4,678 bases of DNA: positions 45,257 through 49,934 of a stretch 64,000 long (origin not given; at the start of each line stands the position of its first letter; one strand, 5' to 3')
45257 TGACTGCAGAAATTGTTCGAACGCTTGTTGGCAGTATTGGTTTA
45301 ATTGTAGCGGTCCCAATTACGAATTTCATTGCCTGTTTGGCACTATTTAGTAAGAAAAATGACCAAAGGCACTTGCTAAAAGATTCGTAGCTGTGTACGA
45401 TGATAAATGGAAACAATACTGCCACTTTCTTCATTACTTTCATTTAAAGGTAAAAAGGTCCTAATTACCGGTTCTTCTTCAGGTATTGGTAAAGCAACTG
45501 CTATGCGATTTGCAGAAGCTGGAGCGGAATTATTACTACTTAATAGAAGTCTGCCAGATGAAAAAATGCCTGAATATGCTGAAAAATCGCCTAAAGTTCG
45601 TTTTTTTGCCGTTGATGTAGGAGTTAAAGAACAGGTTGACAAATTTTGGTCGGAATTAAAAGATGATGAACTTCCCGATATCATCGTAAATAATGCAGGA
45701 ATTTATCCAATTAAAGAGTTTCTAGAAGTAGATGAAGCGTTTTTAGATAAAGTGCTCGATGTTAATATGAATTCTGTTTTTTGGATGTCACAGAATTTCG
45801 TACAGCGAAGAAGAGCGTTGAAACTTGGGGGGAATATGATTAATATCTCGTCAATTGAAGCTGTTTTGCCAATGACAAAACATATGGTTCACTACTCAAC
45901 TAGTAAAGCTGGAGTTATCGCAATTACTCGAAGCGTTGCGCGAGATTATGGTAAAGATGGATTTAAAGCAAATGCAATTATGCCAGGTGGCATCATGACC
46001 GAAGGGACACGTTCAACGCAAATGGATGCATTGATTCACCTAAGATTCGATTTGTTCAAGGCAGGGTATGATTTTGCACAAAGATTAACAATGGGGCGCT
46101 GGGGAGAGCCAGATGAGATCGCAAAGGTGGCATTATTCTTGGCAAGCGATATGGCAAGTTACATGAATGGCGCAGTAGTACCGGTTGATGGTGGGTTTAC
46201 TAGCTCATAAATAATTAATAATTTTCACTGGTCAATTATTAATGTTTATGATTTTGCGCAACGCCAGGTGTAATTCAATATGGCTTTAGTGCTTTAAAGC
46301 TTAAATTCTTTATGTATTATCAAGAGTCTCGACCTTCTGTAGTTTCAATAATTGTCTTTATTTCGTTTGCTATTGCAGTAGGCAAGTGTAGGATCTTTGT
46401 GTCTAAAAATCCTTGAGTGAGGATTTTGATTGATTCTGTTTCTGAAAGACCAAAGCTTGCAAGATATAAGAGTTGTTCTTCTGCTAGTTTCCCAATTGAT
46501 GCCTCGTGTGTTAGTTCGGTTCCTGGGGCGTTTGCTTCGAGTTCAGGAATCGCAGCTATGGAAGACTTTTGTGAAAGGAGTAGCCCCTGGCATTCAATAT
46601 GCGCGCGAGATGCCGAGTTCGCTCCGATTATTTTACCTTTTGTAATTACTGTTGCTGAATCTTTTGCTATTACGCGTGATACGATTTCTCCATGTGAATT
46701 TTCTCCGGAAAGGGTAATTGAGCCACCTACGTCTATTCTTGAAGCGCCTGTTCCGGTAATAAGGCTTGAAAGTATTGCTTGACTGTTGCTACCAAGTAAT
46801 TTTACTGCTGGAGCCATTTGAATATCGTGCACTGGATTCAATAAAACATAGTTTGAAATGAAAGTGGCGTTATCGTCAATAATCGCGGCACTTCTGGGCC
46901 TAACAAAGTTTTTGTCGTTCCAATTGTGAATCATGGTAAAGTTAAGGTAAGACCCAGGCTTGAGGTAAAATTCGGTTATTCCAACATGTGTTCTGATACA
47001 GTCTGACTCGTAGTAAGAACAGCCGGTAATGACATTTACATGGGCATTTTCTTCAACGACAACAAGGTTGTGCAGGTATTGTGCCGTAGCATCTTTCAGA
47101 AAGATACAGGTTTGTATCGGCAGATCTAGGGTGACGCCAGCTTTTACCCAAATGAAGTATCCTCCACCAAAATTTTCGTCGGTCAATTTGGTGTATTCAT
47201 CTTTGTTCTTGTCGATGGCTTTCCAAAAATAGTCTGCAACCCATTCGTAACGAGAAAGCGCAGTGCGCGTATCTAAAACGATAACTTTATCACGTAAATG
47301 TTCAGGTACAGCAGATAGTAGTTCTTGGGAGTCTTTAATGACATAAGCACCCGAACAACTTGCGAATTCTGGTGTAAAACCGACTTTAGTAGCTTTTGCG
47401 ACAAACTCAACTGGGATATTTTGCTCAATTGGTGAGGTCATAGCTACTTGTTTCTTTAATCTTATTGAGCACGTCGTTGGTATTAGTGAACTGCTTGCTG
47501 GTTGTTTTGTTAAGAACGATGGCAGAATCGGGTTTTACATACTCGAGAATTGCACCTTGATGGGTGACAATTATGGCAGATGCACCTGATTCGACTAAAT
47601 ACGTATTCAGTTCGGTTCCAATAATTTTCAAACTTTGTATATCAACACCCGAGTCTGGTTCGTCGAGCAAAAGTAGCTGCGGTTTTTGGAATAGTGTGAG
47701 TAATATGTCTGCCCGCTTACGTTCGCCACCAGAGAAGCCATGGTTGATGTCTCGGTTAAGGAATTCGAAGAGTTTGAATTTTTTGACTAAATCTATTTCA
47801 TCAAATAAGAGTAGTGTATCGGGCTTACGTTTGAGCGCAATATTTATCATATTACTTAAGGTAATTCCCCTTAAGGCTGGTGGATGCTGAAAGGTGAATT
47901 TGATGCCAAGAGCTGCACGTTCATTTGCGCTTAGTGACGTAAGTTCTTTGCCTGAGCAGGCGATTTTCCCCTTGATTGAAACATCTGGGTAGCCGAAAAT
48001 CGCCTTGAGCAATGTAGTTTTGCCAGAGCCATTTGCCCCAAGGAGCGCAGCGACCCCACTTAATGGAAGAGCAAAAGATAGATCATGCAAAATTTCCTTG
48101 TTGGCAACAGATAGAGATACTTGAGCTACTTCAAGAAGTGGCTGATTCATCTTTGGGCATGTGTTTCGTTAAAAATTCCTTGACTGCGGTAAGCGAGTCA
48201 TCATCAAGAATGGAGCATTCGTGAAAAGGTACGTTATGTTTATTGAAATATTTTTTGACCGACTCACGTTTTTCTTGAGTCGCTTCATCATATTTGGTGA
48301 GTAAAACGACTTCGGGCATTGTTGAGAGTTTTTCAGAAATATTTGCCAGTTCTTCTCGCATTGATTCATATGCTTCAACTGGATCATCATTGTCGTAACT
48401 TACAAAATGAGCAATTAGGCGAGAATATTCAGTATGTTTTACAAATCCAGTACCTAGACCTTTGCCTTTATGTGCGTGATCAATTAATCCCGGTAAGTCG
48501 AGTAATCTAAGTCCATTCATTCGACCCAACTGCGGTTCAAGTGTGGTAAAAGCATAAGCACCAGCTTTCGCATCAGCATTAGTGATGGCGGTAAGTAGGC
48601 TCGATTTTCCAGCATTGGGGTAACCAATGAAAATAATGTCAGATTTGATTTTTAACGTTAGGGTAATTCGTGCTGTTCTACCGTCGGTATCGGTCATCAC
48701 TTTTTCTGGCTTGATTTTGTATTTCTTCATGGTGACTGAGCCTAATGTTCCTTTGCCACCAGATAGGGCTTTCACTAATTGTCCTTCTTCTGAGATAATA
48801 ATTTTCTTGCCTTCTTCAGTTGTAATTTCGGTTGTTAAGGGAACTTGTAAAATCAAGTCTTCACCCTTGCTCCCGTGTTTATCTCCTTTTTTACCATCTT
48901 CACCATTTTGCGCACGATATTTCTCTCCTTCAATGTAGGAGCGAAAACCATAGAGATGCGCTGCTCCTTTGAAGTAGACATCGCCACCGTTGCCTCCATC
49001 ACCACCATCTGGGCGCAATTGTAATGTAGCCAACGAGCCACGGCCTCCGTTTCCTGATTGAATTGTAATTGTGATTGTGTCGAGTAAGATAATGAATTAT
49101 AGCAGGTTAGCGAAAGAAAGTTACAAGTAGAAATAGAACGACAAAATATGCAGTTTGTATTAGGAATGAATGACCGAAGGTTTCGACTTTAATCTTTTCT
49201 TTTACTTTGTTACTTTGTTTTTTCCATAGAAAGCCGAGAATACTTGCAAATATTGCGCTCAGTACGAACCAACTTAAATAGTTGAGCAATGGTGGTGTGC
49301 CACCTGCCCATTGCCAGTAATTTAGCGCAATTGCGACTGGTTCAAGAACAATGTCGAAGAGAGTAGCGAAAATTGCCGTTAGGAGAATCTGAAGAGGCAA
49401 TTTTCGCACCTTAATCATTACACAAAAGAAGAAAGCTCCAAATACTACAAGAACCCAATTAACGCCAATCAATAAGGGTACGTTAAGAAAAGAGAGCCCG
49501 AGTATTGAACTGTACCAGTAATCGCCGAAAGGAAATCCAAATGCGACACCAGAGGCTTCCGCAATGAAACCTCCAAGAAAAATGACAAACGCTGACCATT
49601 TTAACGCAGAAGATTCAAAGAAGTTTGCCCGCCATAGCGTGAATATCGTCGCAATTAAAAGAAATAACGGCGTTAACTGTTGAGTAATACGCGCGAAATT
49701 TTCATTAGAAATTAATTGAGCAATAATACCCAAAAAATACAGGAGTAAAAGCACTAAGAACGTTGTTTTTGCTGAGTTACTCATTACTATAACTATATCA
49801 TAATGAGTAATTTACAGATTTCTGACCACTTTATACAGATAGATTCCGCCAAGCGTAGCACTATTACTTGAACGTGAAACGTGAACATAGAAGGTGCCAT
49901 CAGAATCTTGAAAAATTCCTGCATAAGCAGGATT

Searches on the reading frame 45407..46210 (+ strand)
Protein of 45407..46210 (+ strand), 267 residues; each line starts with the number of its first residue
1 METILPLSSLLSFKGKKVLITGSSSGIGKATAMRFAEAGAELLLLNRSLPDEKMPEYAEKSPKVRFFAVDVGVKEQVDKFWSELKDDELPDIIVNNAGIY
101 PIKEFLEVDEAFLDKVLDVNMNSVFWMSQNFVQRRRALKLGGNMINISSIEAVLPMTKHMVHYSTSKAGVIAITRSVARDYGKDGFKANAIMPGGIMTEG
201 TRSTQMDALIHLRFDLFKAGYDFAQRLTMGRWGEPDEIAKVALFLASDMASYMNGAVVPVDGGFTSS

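Call 48: search_protein_families(library=pfam, proteins=[window:45407-46210:+], max_evalue=0.0001)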
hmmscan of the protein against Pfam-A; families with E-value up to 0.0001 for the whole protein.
window:45407-46210:+ (267 aa): 4 families
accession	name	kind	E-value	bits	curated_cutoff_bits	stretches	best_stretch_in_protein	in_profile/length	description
PF13561.12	adh_short_C2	-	1.7e-51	175.5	27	1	24-265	5-236/236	Enoyl-(Acyl carrier protein) reductase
PF00106.31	adh_short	-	1.6e-39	135.9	26.6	1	16-204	1-190/195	short chain dehydrogenase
PF08659.16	KR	-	1.6e-08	35.1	22.6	1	18-160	3-147/180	KR domain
PF01370.27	Epimerase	-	1.4e-05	25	20.9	1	18-182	1-161/240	NAD dependent epimerase/dehydratase family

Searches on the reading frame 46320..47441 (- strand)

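Call 48: search_protein_families(library=pfam, proteins=[window:46320-47441:-], max_evalue=0.0001)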
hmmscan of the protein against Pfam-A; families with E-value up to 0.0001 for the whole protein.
window:46320-47441:- (373 aa): 1 family
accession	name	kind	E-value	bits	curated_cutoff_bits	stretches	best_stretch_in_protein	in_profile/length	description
PF01458.23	SUFBD_core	-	1e-41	143.4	27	1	117-345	6-232/232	SUF system FeS cluster assembly, SufBD core domain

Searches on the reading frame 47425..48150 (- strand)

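Call 48: search_protein_families(library=pfam, proteins=[window:47425-48150:-], max_evalue=0.0001)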
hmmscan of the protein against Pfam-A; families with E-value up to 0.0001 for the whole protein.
window:47425-48150:- (241 aa): 5 families
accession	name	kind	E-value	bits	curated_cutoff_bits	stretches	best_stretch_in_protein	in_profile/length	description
PF00005.33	ABC_tran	-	1.4e-21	78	25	1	21-166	1-136/137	ABC transporter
PF13304.12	AAA_21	-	2e-11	45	27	2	137-198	236-299/304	AAA domain, putative AbiEii toxin, Type IV TA system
PF02463.25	SMC_N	-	3.8e-06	26.9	40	1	32-206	25-206/220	RecF/RecN/SMC N terminal domain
PF13401.12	AAA_22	-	5.8e-06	27.1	27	1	32-144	6-111/130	AAA domain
PF13555.12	AAA_29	-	5.2e-05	23.4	27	0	12-51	3-42/61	P-loop containing region of AAA domain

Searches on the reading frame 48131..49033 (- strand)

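Call 48: search_protein_families(library=pfam, proteins=[window:48131-49033:-], max_evalue=0.0001)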
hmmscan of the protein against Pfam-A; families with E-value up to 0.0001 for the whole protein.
window:48131-49033:- (300 aa): 3 families
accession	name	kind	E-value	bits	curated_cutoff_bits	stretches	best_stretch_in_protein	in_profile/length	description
PF01018.28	GTP1_OBG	-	5.5e-23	81.7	27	1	7-129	30-155/155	GTP1/OBG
PF01926.29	MMR_HSR1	-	3.1e-22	79.3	21.9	1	133-247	2-113/113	50S ribosome-binding GTPase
PF02421.24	FeoB_N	-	2.6e-07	30.7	27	1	133-183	3-57/156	Ferrous iron transport protein B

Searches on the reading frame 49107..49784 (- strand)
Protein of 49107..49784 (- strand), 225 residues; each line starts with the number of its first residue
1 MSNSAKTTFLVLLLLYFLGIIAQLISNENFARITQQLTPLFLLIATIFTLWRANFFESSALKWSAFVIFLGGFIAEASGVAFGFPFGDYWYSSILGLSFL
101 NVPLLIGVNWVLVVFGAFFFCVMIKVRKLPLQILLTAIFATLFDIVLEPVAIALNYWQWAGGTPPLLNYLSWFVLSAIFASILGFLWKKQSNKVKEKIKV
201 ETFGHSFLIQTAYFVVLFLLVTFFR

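Call 48: search_protein_families(library=pfam, proteins=[window:49107-49784:-], max_evalue=0.0001)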
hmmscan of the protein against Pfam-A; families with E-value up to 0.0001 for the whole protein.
window:49107-49784:- (225 aa): 1 family
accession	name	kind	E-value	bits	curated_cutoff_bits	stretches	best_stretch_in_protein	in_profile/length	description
PF04240.17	Caroten_synth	-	6.4e-26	92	25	1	42-212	7-184/209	Carotenoid biosynthesis protein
